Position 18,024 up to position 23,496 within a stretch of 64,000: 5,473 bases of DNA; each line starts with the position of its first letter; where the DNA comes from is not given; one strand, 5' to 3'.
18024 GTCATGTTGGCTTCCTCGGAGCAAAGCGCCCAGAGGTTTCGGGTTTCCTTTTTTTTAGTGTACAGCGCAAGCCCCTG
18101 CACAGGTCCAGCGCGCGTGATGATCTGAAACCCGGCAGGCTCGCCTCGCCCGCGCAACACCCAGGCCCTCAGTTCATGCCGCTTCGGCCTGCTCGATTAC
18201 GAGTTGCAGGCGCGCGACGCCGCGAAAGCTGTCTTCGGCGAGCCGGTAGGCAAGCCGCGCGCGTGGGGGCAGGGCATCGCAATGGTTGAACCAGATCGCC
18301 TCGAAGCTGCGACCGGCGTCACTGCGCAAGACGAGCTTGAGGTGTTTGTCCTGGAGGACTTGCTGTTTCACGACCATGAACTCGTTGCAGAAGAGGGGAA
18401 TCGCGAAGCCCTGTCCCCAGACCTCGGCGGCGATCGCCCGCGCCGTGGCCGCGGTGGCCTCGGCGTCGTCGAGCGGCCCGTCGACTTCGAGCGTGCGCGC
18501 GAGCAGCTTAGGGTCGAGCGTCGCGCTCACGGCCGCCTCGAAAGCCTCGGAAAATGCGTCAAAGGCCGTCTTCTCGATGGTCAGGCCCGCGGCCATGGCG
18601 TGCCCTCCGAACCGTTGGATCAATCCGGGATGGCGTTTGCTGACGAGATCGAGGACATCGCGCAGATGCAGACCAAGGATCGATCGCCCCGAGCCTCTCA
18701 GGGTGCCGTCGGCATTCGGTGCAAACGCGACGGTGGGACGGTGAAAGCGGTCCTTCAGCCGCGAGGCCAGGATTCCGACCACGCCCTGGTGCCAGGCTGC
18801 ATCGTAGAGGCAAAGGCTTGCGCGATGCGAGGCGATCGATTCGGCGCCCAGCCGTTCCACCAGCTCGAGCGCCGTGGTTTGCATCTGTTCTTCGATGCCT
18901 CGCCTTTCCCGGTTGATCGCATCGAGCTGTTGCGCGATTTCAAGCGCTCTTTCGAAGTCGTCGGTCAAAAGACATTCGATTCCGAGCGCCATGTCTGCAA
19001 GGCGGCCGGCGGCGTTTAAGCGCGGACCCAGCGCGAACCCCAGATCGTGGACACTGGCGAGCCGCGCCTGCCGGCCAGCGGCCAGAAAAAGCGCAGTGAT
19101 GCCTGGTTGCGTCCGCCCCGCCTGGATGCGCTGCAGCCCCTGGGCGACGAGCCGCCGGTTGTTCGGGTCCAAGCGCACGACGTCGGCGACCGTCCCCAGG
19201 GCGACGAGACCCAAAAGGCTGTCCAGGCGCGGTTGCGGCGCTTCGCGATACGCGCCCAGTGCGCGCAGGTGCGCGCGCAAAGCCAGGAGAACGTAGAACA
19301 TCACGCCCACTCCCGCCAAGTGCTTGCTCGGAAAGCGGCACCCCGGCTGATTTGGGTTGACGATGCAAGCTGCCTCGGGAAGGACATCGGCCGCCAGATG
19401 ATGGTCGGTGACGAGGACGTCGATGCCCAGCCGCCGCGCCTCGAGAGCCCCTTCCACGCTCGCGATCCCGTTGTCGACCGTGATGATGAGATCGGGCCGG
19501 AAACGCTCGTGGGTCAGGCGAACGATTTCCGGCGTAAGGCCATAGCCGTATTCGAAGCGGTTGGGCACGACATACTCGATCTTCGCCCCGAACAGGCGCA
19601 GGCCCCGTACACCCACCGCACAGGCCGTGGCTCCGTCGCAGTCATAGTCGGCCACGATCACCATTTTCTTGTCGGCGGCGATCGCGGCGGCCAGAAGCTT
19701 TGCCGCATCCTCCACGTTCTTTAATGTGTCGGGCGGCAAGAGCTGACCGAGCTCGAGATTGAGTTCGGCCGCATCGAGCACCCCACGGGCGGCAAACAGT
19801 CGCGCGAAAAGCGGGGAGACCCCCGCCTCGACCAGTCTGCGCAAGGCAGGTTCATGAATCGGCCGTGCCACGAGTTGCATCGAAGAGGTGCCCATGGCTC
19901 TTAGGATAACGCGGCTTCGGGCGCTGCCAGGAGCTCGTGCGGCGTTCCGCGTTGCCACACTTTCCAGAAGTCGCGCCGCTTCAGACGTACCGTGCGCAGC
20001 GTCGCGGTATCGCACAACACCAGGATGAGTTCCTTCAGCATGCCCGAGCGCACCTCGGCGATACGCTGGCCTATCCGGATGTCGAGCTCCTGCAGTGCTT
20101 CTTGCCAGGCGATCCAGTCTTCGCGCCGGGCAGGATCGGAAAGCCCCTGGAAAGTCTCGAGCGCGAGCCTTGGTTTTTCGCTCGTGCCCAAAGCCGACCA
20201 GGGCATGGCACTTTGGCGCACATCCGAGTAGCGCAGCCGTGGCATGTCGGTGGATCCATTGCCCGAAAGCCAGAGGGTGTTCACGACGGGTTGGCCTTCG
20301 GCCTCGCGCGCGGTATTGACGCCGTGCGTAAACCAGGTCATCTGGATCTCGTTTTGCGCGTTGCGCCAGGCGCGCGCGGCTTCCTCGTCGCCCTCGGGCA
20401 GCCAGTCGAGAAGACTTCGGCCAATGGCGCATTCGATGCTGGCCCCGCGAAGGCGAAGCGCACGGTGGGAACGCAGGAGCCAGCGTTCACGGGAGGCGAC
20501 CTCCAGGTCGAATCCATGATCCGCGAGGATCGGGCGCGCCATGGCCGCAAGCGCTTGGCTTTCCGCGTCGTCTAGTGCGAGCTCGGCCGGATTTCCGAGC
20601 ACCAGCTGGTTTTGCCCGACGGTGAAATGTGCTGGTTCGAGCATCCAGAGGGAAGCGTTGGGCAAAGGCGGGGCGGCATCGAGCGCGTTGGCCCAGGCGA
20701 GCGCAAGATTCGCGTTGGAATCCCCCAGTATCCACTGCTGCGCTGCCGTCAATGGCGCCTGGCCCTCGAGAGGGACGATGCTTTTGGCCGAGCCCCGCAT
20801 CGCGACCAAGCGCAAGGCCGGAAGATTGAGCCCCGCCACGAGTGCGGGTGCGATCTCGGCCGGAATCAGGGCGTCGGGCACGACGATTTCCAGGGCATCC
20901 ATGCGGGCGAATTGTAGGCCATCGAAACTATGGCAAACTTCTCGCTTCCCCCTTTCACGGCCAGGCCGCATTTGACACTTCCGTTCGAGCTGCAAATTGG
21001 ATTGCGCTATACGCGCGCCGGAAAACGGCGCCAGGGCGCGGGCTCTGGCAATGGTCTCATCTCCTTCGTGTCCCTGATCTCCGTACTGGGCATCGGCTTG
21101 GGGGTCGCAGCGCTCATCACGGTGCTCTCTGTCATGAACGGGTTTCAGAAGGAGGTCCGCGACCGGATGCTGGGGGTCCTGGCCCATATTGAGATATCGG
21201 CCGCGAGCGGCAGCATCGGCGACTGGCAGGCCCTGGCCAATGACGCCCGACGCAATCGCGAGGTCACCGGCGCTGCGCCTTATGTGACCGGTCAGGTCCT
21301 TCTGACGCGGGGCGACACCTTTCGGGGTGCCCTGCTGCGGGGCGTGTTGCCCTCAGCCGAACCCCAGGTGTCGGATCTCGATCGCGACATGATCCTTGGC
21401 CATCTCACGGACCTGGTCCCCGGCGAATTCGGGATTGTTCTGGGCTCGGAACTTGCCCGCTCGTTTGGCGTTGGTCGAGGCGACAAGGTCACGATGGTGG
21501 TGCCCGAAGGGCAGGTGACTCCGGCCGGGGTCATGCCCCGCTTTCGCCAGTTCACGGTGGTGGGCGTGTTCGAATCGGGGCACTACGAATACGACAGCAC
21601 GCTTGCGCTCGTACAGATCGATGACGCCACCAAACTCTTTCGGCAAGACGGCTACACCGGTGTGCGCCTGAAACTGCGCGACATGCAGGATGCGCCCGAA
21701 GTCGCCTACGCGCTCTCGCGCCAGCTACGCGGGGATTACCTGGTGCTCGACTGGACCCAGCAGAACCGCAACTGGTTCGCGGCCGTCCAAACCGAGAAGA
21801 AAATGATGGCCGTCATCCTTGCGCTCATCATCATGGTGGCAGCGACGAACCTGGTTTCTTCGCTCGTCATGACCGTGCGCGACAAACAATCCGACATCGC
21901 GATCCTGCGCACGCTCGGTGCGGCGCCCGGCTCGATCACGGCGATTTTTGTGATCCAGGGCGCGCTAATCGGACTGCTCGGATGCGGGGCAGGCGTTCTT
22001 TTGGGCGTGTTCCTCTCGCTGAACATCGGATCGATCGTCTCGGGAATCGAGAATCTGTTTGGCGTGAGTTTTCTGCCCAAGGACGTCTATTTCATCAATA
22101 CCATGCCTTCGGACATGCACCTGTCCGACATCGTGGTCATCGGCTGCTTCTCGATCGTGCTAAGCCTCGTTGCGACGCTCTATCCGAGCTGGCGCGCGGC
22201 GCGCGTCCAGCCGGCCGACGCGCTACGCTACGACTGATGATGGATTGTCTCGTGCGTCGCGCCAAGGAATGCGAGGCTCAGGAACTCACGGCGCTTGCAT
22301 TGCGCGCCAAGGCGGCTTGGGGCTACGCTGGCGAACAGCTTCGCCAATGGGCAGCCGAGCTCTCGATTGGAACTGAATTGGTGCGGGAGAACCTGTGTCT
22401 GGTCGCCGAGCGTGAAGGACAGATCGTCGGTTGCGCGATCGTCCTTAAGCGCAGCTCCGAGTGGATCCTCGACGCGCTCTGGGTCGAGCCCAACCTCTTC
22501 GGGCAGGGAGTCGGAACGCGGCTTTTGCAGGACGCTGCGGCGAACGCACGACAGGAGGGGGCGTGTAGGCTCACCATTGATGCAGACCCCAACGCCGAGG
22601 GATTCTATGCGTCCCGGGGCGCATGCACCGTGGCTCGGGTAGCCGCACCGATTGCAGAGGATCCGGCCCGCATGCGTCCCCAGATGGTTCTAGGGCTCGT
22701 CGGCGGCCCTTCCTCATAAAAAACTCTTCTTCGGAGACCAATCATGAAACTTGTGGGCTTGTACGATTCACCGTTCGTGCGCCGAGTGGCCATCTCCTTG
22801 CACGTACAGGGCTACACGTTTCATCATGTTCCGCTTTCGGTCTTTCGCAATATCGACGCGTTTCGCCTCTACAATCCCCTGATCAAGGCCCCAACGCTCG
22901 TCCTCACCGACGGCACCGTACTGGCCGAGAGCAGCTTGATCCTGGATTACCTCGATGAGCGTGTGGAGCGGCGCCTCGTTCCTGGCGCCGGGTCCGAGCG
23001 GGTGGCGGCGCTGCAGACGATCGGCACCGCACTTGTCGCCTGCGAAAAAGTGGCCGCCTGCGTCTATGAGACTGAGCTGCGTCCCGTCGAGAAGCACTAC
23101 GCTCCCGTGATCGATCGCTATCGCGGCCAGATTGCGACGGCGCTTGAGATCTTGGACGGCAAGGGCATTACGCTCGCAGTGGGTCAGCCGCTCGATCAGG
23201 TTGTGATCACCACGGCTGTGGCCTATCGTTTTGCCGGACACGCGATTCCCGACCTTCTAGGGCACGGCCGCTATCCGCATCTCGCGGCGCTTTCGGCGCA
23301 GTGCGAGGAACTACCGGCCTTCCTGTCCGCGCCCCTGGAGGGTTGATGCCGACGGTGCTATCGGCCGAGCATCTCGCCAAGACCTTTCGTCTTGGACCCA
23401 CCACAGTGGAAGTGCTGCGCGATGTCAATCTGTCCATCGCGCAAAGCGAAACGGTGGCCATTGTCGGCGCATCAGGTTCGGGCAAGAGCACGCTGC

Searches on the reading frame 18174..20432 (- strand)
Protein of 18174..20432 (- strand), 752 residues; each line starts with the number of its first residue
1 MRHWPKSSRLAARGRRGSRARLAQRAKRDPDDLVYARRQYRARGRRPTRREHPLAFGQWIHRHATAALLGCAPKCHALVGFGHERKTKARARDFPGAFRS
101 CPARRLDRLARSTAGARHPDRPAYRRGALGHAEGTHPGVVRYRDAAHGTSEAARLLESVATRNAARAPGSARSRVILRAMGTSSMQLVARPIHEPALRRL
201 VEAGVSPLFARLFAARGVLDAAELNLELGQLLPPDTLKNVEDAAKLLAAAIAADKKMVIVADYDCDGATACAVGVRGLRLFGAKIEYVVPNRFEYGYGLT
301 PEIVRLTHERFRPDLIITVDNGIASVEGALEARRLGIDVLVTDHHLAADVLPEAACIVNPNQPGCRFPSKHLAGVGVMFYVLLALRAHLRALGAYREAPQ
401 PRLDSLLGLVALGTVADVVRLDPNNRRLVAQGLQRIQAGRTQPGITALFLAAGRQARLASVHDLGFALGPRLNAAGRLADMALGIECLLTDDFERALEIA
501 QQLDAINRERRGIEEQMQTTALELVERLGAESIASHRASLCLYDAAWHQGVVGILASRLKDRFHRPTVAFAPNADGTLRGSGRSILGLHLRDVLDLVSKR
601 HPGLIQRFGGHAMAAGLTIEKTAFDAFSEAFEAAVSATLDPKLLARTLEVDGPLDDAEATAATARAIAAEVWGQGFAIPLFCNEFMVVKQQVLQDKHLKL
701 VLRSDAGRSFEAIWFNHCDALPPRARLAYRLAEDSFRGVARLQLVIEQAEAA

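Call 55: search_protein_families(library=pfam, proteins=[window:18174-20432:-], max_evalue=0.00001)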
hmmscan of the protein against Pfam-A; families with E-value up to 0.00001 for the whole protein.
window:18174-20432:- (752 aa): 3 families
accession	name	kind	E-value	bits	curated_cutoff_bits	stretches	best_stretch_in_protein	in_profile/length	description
PF01368.27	DHH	-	2.1e-23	83.4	28.1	1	256-414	1-125/125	DHH family, N-terminal domain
PF02272.25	DHHA1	-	1.9e-18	67.2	25.9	1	543-636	8-101/102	DHHA1 domain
PF17768.7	RecJ_OB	-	6e-16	58.9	27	1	650-747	1-106/107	RecJ OB domain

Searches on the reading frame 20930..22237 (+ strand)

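Call 55: search_protein_families(library=pfam, proteins=[window:20930-22237:+], max_evalue=0.00001)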
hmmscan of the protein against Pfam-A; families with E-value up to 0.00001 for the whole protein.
window:20930-22237:+ (435 aa): 2 families
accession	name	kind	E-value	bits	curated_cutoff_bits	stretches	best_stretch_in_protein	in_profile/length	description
PF12704.14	MacB_PCD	-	5.9e-21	76.1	27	1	48-262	1-204/207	MacB-like periplasmic core domain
PF02687.27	FtsX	-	2.6e-14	53.7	25.5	1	295-428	2-120/120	FtsX-like permease C-terminal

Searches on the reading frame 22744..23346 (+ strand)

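Call 55: search_protein_families(library=pfam, proteins=[window:22744-23346:+], max_evalue=0.00001)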
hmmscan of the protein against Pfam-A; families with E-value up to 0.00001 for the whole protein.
window:22744-23346:+ (200 aa): 3 families
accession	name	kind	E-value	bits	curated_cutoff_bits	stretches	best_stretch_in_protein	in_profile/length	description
PF13417.12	GST_N_3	-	6.4e-20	71.7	22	1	3-75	1-72/75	Glutathione S-transferase, N-terminal domain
PF13409.12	GST_N_2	-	6.3e-12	46.4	25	1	9-73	2-70/70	Glutathione S-transferase, N-terminal domain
PF02798.26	GST_N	-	1.9e-06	28.5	20.9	1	1-72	3-76/76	Glutathione S-transferase, N-terminal domain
